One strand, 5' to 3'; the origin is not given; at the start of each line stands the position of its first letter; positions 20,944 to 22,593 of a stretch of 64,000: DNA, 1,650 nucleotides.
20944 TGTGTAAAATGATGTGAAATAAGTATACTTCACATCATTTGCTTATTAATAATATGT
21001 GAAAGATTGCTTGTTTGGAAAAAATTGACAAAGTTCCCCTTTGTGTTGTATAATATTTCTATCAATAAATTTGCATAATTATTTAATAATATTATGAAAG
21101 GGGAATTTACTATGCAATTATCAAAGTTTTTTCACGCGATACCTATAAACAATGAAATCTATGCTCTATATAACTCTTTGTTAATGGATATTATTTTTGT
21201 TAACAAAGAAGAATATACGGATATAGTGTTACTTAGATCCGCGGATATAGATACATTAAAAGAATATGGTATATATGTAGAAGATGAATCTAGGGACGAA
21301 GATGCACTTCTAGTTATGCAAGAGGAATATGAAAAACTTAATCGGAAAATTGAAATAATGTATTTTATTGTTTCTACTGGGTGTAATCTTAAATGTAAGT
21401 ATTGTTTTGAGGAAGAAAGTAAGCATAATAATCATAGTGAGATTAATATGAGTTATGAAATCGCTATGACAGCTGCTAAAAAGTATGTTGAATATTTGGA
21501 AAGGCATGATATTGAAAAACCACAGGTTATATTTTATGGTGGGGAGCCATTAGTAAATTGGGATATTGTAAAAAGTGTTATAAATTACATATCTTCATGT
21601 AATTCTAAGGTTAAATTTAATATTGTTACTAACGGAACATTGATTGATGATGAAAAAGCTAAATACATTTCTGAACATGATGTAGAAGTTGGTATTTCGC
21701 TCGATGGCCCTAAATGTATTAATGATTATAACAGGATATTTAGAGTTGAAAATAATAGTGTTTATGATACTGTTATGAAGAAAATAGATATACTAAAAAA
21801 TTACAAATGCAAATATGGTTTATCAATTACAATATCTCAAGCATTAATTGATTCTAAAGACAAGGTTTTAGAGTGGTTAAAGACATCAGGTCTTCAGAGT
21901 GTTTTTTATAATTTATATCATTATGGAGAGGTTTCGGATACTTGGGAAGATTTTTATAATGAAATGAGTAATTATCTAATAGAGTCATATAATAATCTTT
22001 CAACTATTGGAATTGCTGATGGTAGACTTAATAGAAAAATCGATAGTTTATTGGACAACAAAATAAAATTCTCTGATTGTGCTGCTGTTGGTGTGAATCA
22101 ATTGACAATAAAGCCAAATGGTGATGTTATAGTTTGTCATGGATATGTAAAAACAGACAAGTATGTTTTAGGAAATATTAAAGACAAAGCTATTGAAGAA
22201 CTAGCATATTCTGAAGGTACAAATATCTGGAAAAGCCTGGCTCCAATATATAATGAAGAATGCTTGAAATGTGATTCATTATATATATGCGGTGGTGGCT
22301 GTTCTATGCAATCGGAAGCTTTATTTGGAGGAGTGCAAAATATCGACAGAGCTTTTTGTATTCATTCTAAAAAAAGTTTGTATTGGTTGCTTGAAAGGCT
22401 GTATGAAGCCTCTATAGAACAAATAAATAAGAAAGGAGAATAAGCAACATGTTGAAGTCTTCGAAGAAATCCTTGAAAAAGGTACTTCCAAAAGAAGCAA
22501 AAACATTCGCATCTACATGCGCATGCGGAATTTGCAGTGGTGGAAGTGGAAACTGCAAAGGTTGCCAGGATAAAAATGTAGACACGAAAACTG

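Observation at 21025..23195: Compact radical-SAM/SPASM plus Cys-rich precursor cluster: candidate sactipeptide/ranthipeptide RiPP locus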

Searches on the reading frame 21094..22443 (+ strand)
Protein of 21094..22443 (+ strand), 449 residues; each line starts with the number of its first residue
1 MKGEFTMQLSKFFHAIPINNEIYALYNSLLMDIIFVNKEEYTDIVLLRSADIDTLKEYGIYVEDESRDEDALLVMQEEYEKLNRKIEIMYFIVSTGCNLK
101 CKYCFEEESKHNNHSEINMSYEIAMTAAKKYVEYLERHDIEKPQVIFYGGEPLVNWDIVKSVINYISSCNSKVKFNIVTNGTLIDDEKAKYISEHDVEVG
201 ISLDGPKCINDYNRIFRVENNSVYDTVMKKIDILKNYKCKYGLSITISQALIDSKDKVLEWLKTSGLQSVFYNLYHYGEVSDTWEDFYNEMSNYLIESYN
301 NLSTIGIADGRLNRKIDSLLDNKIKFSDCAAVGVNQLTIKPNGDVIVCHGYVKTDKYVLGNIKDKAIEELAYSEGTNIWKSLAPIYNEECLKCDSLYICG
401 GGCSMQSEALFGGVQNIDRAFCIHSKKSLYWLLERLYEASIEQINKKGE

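Call 3: search_protein_families(library=ncbifam, proteins=[window:21094-22443:+], max_evalue=0.1)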
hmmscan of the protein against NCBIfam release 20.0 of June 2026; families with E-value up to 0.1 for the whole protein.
window:21094-22443:+ (449 aa): 82 families (the best 25 are shown)
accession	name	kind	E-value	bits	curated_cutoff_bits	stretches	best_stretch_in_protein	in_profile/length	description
TIGR04136.1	rSAM_FibroRumin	equivalog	2.9e-70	237.4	400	1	10-437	2-454/458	FibroRumin system radical SAM peptide maturase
NF047865.1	rSAM_PapB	equivalog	3.7e-46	157.9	340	1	89-414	5-327/330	PapB family radical SAM/SPASM ranthipeptide maturase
TIGR04064.1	rSAM_nif11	equivalog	1.4e-43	149.3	518.7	2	78-234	69-224/459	nif11-like peptide radical SAM maturase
TIGR03942.1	sulfatase_rSAM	equivalog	1.1e-39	136.6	349.45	1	92-422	6-343/363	anaerobic sulfatase maturase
TIGR03974.1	rSAM_six_Cys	equivalog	4.2e-39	134.7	425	1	75-427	85-440/451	thioether cross-link-forming SCIFF peptide maturase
NF041298.1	rSAM_mat_DynA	equivalog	8.5e-39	133.5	450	1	97-422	11-339/356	dynobactin maturation radical SAM/SPASM protein DynA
TIGR03906.1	quino_hemo_SAM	equivalog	1.1e-37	129.8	453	1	85-421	92-432/467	quinohemoprotein amine dehydrogenase maturation protein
TIGR04068.1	rSAM_ocin_clost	equivalog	9.5e-37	126.9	500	1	12-251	1-249/462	Cys-rich peptide radical SAM maturase CcpM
TIGR03978.1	rSAM_paired_1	equivalog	3.6e-34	118.3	370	1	73-441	69-456/466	His-Xaa-Ser system radical SAM maturase HxsB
TIGR04280.1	geopep_mat_rSAM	hypoth_equivalog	4.1e-34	118.3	400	1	7-418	1-407/428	geopeptide radical SAM maturase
NF038107.1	rSAM_NF038107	equivalog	3e-32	112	600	1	7-407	1-404/444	Cys-every-fifth radical SAM/SPASM peptide maturase CefB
TIGR04463.1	rSAM_vs_C_rich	equivalog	6.2e-31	107.6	525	1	16-405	5-396/438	TIGR04463 family radical SAM/SPASM RiPP maturase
NF010321.0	PRK13758.1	equivalog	2e-30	106.2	441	1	93-427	11-353/370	anaerobic sulfatase-maturase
TIGR04083.1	rSAM_pep_methan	hypoth_equivalog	7.3e-30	104.1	300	1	91-436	4-343/376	TIGR04083 family peptide-modifying radical SAM enzyme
NF040492.1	not_ScfB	exception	9.9e-30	103.8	855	1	67-407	75-419/450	ScfB-related radical SAM/SPASM orphan maturase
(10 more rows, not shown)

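Call 4: search_protein_families(library=pfam, proteins=[window:21094-22443:+], max_evalue=0.1)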
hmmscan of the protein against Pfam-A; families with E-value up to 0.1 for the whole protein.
window:21094-22443:+ (449 aa): 3 families
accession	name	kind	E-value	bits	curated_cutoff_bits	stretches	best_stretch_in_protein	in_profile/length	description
PF04055.27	Radical_SAM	-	2.5e-18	67.2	29.5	1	92-241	2-143/166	Radical SAM superfamily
PF13353.11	Fer4_12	-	2.9e-11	44.2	22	1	93-200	11-114/137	4Fe-4S single cluster domain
PF13186.11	SPASM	-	8.2e-08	32.9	21.5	1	329-394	1-67/67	Iron-sulfur cluster-binding domain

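Call 8: find_homologous_proteins(query=window:21094-22443:+)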
Query window:21094-22443:+ (449 aa): 1181 proteins with E <= 0.001 among 5216 candidates; the best 120 are listed.
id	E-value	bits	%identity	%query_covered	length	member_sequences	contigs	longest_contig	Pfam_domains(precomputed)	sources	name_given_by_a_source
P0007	2.1e-289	978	97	99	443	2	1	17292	PF13186.12,PF04055.28,PF13353.12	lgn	-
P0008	3.4e-194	664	64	99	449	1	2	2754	PF13186.12,PF04055.28,PF13353.12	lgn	-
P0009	1.1e-191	656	65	99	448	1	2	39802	PF13186.12,PF04055.28,PF13353.12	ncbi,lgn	-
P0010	3.9e-191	654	63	99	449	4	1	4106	PF13186.12,PF04055.28,PF13353.12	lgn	-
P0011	4.3e-189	647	63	99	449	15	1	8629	PF13186.12,PF04055.28,PF13353.12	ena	-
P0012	2.3e-187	641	63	99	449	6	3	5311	PF13186.12,PF04055.28,PF13353.12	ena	-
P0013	2.8e-186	638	63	100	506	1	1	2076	PF13186.12,PF04055.28,PF13353.12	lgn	-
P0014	3.8e-166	572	56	98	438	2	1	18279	PF13186.12,PF04055.28,PF13353.12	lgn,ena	-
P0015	1.5e-164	566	55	98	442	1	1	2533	PF13186.12,PF04055.28,PF13353.12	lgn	-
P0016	1.0e-161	557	58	93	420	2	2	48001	PF13186.12,PF04055.28,PF13353.12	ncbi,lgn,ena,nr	ncbi:MAG: radical SAM protein [Clostridia bacterium]|nr:radical SAM protein [Clostridia bacterium]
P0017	4.2e-155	535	53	98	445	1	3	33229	PF13186.12,PF04055.28,PF13353.12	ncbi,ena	-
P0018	1.6e-154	533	53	97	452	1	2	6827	PF04055.28,PF13353.12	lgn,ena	-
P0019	2.7e-153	529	53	97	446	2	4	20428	PF04055.28,PF13353.12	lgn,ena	-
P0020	7.7e-153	528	51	97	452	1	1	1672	PF04055.28,PF13353.12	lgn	-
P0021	2.2e-152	526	53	97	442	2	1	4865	PF04055.28,PF13353.12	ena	-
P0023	2.6e-150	519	51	97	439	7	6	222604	PF04055.28,PF13353.12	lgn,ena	-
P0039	1.8e-145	503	49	97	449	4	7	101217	PF13186.12,PF04055.28,PF13353.12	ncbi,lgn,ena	-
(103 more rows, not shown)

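Call 11: find_related_loci(query=A2, collection=genome_contigs, flank=6000)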
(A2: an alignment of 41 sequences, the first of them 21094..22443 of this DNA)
Query A2 (449 aa) in genome_contigs; peptide patterns used: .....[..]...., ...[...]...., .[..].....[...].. (x = any residue, [..] = any of these).
600 stretches matched a pattern (row limit reached: there are more); 514 encode a relative of the query (tblastn E <= 1e-3); the best 80 are kept; 80 distinct loci.
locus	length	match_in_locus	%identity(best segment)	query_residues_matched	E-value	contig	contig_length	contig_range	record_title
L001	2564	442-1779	61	4-449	0e+0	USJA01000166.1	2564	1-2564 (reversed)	uncultured Clostridium sp. isolate UMGS1761 genome assembly, contig: NODE_8186_length_2564_cov_14.446792, whole genome s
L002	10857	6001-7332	51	7-449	2e-152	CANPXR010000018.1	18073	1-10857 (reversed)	MAG: uncultured Bacilli bacterium isolate Lapin-004__bin62 genome assembly, contig: Lapin-004__NODE_3935_length_18073_co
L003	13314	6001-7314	50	7-443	1e-147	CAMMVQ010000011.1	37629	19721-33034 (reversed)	MAG: uncultured Mollicutes bacterium isolate ERR7167064_bin.22_MetaWRAP_v1.1_MAG genome assembly, contig: NODE_373_lengt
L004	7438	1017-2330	39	4-437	2e-103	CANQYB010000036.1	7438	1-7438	MAG: uncultured Bacilli bacterium isolate Lapin-016__bin23 genome assembly, contig: Lapin-016__NODE_9216_length_7438_cov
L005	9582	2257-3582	38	3-442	1e-101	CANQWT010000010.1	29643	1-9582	MAG: uncultured Bacilli bacterium isolate Lapin-026__bin117 genome assembly, contig: Lapin-026__NODE_1699_length_29643_c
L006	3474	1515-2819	38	9-440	5e-100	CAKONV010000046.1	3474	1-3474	MAG: uncultured Bacilli bacterium isolate REFINED_METABAT215_TOP10_CONTIGS_1500_ASSEMBLY_K77_MERGED__Hadza_MoBio_hadza-E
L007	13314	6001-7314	40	4-437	7e-104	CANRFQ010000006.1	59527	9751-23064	MAG: uncultured Bacilli bacterium isolate Lapin-023__bin43 genome assembly, contig: Lapin-023__NODE_716_length_59527_cov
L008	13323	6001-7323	51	3-442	1e-151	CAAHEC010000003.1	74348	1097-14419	MAG TPA_asm: Bacilli bacterium, isolate HGM10828, WGS project CAAHEC010000000 data, contig: SRS820626_38_k75_112965, who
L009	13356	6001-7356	32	7-438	5e-72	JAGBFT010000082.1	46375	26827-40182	MAG: Spirochaetaceae bacterium isolate RGIG9078 Water_deer_Rectum.Co__c950847, whole genome shotgun sequence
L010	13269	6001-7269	33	7-436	5e-67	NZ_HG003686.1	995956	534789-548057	Anaerococcus provencensis strain 9402080, whole genome shotgun sequence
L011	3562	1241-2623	29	3-438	6e-65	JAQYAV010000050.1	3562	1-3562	MAG: Lachnospiraceae bacterium isolate SUG1698 k141_2849082, whole genome shotgun sequence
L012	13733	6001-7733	29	9-437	2e-64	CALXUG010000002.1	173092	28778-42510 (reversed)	MAG: uncultured Clostridia bacterium isolate BRZ_EN__bin1 genome assembly, contig: BRZ_EN__NODE_107_length_173092_cov_7.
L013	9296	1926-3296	30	7-438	3e-63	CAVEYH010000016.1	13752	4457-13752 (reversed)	bacterium isolate H07631-L1_cleanbin_000057 genome assembly, contig: Spades_H07631-L1_contig_3055, whole genome shotgun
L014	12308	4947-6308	33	7-449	7e-63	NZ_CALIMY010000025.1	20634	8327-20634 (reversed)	MAG: uncultured Campylobacter sp. isolate ERR589645_bin.25_CONCOCT_v1.1_MAG ERZ773003.843, whole genome shotgun sequence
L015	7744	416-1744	31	8-433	3e-62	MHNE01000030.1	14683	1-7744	MAG: Candidatus Portnoybacteria bacterium RIFCSPLOWO2_01_FULL_43_11 rifcsplowo2_01_scaffold_8912, whole genome shotgun s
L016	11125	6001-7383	31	3-438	2e-61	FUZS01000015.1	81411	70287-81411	[Eubacterium] yurii strain ATCC 43714 genome assembly, contig: EI51DRAFT_scaffold00013.13, whole genome shotgun sequence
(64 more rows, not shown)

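Call 15: search_solved_structures(query=window:21094-22443:+, max_evalue=0.001)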
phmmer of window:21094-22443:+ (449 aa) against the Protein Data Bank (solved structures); distinct sequences matched with E-value up to 0.001: 7.
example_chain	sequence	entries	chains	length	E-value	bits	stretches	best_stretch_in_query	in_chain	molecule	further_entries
5wgg_A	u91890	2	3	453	9.4e-31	110.5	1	64-428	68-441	Radical SAM domain protein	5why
4k37_A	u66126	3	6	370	1.8e-23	86.5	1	92-406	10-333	Anaerobic sulfatase-maturating enzyme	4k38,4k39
4k36_A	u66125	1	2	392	2.3e-23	86.1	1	92-407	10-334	Anaerobic sulfatase-maturating enzyme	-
8vpo_A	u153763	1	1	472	1.1e-19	74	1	18-435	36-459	Radical SAM core domain-containing protein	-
9gm3_A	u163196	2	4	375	2.4e-18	69.6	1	90-252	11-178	ChlB radical SAM domain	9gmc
1tv7_A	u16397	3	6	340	7e-05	25.2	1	77-279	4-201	Molybdenum cofactor biosynthesis protein A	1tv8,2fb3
2fb2_A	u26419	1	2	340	7e-05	25.2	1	77-279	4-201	Molybdenum cofactor biosynthesis protein A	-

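Call 20: search_protein_families(library=pfam, proteins=[L002:5520-6014:+, L002:5041-5457:+, L008:7570-8511:+, L008:8584-9048:+, L007:5168-6007:+, L005:680-1528:+, L005:1512-2267:+, L005:4015-6057:+, L008:2058-4874:+, L008:9050-9859:+], max_evalue=0.01)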
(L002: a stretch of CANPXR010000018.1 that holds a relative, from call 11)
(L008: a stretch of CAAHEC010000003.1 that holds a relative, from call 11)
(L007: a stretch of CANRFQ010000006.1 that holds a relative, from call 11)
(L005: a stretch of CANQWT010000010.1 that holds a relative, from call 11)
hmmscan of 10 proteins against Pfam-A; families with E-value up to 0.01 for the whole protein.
L002:5520-6014:+ (164 aa): 6 families
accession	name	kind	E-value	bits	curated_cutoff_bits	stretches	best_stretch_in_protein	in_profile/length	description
PF00583.31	Acetyltransf_1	-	6.4e-19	68.8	20.7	1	49-146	24-116/116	Acetyltransferase (GNAT) family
PF13508.13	Acetyltransf_7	-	8.7e-13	48.9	27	1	60-147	4-83/84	Acetyltransferase (GNAT) domain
PF13673.13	Acetyltransf_10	-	9.1e-12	45.5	23.6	1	42-149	15-110/128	Acetyltransferase (GNAT) domain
PF13420.13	Acetyltransf_4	-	5e-07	30.3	24.3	1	58-151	49-139/155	Acetyltransferase (GNAT) domain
PF08445.16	FR47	-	4.8e-06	26.9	22.1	1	87-148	19-79/86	FR47-like protein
PF13302.13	Acetyltransf_3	-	1.3e-05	26.4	25.4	1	50-147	45-138/138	Acetyltransferase (GNAT) domain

L002:5041-5457:+ (138 aa): 1 family
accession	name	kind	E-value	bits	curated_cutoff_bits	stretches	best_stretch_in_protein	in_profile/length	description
PF07608.17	DUF1571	-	0.0046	16.9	27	1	3-34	164-195/208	Protein of unknown function (DUF1571)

L008:7570-8511:+ (313 aa): 0 families

L008:8584-9048:+ (154 aa): 1 family
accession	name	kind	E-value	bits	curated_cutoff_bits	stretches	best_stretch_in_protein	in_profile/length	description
PF04020.18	Phage_holin_4_2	-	2.3e-18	67.1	28.8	1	35-138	2-104/105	Mycobacterial 4 TMS phage holin, superfamily IV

L007:5168-6007:+ (279 aa): 11 families
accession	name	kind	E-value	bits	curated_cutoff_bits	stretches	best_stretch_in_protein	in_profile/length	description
PF13847.12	Methyltransf_31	-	3.9e-13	49.8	27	1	98-190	3-108/145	Methyltransferase domain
PF13649.12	Methyltransf_25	-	9.4e-11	42.7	27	1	102-172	1-73/97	Methyltransferase domain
PF08241.18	Methyltransf_11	-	2e-10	41.6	21.2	1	103-189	1-93/95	Methyltransferase domain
PF21302.3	Zn_ribbon_RlmA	-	1.9e-08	34.6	27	1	19-61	2-43/44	RlmA, N-terminal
PF08242.18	Methyltransf_12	-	8.3e-06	26.9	30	1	103-170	1-72/98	Methyltransferase domain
PF01209.24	Ubie_methyltran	-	0.00032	20.6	20.1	1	94-167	43-120/233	ubiE/COQ5 methyltransferase family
PF05148.21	Methyltransf_8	-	0.0022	18.3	27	1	99-206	73-163/219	Hypothetical methyltransferase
PF13489.12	Methyltransf_23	-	0.0032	17.6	27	1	97-147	21-61/164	Methyltransferase domain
PF23525.1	Methyltransf_36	-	0.0038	16.9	27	1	75-123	15-65/268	AprA MT2-like domain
PF05175.20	MTS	-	0.0045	17.1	23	0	99-149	32-81/170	Methyltransferase small domain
PF01269.23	Fibrillarin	-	0.0079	15.8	27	0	46-203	16-177/227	Fibrillarin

L005:680-1528:+ (282 aa): 5 families
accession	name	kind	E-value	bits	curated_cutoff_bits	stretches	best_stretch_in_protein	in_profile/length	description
PF13847.12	Methyltransf_31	-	2.1e-08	34.4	27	1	98-206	5-127/145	Methyltransferase domain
PF21302.3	Zn_ribbon_RlmA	-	2.6e-07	30.9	27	1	19-52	2-35/44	RlmA, N-terminal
PF13649.12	Methyltransf_25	-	3.9e-07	31.1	27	1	100-186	1-97/97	Methyltransferase domain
PF08241.18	Methyltransf_11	-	5.5e-07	30.6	21.2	1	101-189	1-94/95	Methyltransferase domain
PF02390.23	Methyltransf_4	-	0.00063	19.7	24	0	99-172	4-70/173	Putative methyltransferase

L005:1512-2267:+ (251 aa): 9 families
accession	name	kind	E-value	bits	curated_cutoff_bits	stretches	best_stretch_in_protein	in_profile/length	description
PF13847.12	Methyltransf_31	-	2.1e-12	47.4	27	1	43-157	5-123/145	Methyltransferase domain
PF13649.12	Methyltransf_25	-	2.9e-11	44.3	27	1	46-134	2-93/97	Methyltransferase domain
PF13489.12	Methyltransf_23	-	8.9e-10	39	27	1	39-174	20-124/164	Methyltransferase domain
PF08241.18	Methyltransf_11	-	4.6e-09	37.3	21.2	1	46-141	1-94/95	Methyltransferase domain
PF08242.18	Methyltransf_12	-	4.6e-08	34.1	30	1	46-138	1-96/98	Methyltransferase domain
PF05219.18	DREV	-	2e-05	24.3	26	1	37-148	90-192/265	DREV methyltransferase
PF05401.17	NodS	-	7.5e-05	23.1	24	1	44-123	46-125/201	Nodulation protein S (NodS)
PF03848.20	TehB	-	0.00061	19.7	20.4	1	36-134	25-124/193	Tellurite resistance protein TehB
PF07757.19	AdoMet_MTase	-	0.009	16.7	27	0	30-73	50-91/115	Predicted AdoMet-dependent methyltransferase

L005:4015-6057:+ (680 aa): 1 family
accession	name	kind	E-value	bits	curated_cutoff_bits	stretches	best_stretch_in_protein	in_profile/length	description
PF00501.34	AMP-binding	-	1.4e-20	73.9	29.9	1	66-484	3-383/384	AMP-binding enzyme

L008:2058-4874:+ (938 aa): 22 families
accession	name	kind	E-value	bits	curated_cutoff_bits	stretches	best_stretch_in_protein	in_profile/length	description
PF17760.6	UvrA_inter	-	1.2e-35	122.1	23.3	1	130-236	1-107/109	UvrA interaction domain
PF17755.6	UvrA_DNA-bind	-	2.9e-31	108.5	23.2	1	289-396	3-109/110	UvrA DNA-binding domain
PF00005.33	ABC_tran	-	6.2e-19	69.4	25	2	811-857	91-137/137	ABC transporter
PF02463.25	SMC_N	-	8.7e-11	42.1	40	0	332-558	135-211/220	RecF/RecN/SMC N terminal domain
PF13555.12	AAA_29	-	1.2e-07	31.8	27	0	625-647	17-39/61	P-loop containing region of AAA domain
PF20703.3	nSTAND1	-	1.8e-07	31.6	27.1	1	631-656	34-59/379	Novel STAND NTPase 1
PF13191.12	AAA_16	-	6.6e-07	30.4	32.6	1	630-655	24-49/167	AAA ATPase domain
PF03193.22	RsgA_GTPase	-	7.2e-07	29.6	30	1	608-657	85-134/174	RsgA GTPase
PF20720.3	nSTAND3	-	1e-06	28.9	27.2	1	631-682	18-61/155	Novel STAND NTPase 3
PF13304.12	AAA_21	-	2.8e-05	24.8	27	0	843-873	255-285/304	AAA domain, putative AbiEii toxin, Type IV TA system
PF13671.12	AAA_33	-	3.3e-05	24.6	27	0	632-655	1-28/143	AAA domain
PF13476.12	AAA_23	-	8.4e-05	23.7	27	0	622-652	12-41/201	AAA domain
PF06745.19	ATPase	-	0.00018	21.4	26.6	0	626-655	15-44/231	KaiC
PF13401.12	AAA_22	-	0.00098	19.9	27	0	631-654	6-29/130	AAA domain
PF13481.12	AAA_25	-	0.0028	17.7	27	0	622-652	25-55/195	AAA domain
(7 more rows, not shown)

L008:9050-9859:+ (269 aa): 1 family
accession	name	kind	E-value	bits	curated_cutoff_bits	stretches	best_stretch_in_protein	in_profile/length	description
PF01790.23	LGT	-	1.8e-74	250.5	24.9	1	4-249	2-240/240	Prolipoprotein diacylglyceryl transferase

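Call 31: find_related_loci(query=A2, collection=metagenome_contigs, flank=3000)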
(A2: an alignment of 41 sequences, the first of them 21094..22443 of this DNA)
Query A2 (449 aa) in metagenome_contigs; peptide patterns used: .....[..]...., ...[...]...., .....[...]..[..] (x = any residue, [..] = any of these).
600 stretches matched a pattern (row limit reached: there are more); 488 encode a relative of the query (tblastn E <= 1e-3); the best 80 are kept; 80 distinct loci.
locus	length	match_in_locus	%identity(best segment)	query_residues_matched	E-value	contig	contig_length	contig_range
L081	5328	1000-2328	42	2-443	2e-114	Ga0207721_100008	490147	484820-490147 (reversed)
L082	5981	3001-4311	41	7-433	7e-112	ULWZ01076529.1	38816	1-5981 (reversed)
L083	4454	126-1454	39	7-446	1e-106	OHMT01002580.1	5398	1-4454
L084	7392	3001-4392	33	7-443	1e-70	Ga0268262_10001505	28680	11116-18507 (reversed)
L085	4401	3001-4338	32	3-437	3e-69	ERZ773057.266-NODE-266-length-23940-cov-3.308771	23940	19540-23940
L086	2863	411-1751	31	6-440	6e-66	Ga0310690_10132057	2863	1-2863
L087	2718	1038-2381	31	5-440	7e-66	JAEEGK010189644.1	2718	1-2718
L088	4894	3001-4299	29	24-443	1e-64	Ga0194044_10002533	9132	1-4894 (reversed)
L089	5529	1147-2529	29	3-438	8e-64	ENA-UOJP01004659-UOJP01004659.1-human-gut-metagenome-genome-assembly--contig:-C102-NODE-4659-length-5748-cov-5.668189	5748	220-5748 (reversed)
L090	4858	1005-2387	29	3-438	5e-64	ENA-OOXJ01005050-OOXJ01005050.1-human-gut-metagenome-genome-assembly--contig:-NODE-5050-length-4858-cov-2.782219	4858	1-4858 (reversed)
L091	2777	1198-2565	31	7-437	2e-61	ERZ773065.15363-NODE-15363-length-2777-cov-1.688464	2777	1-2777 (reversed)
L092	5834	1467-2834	31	7-437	6e-61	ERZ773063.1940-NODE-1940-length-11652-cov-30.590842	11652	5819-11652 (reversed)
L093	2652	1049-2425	30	7-438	3e-60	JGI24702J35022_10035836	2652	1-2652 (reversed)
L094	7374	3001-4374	28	6-447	1e-59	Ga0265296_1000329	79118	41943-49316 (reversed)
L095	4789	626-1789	30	52-438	1e-59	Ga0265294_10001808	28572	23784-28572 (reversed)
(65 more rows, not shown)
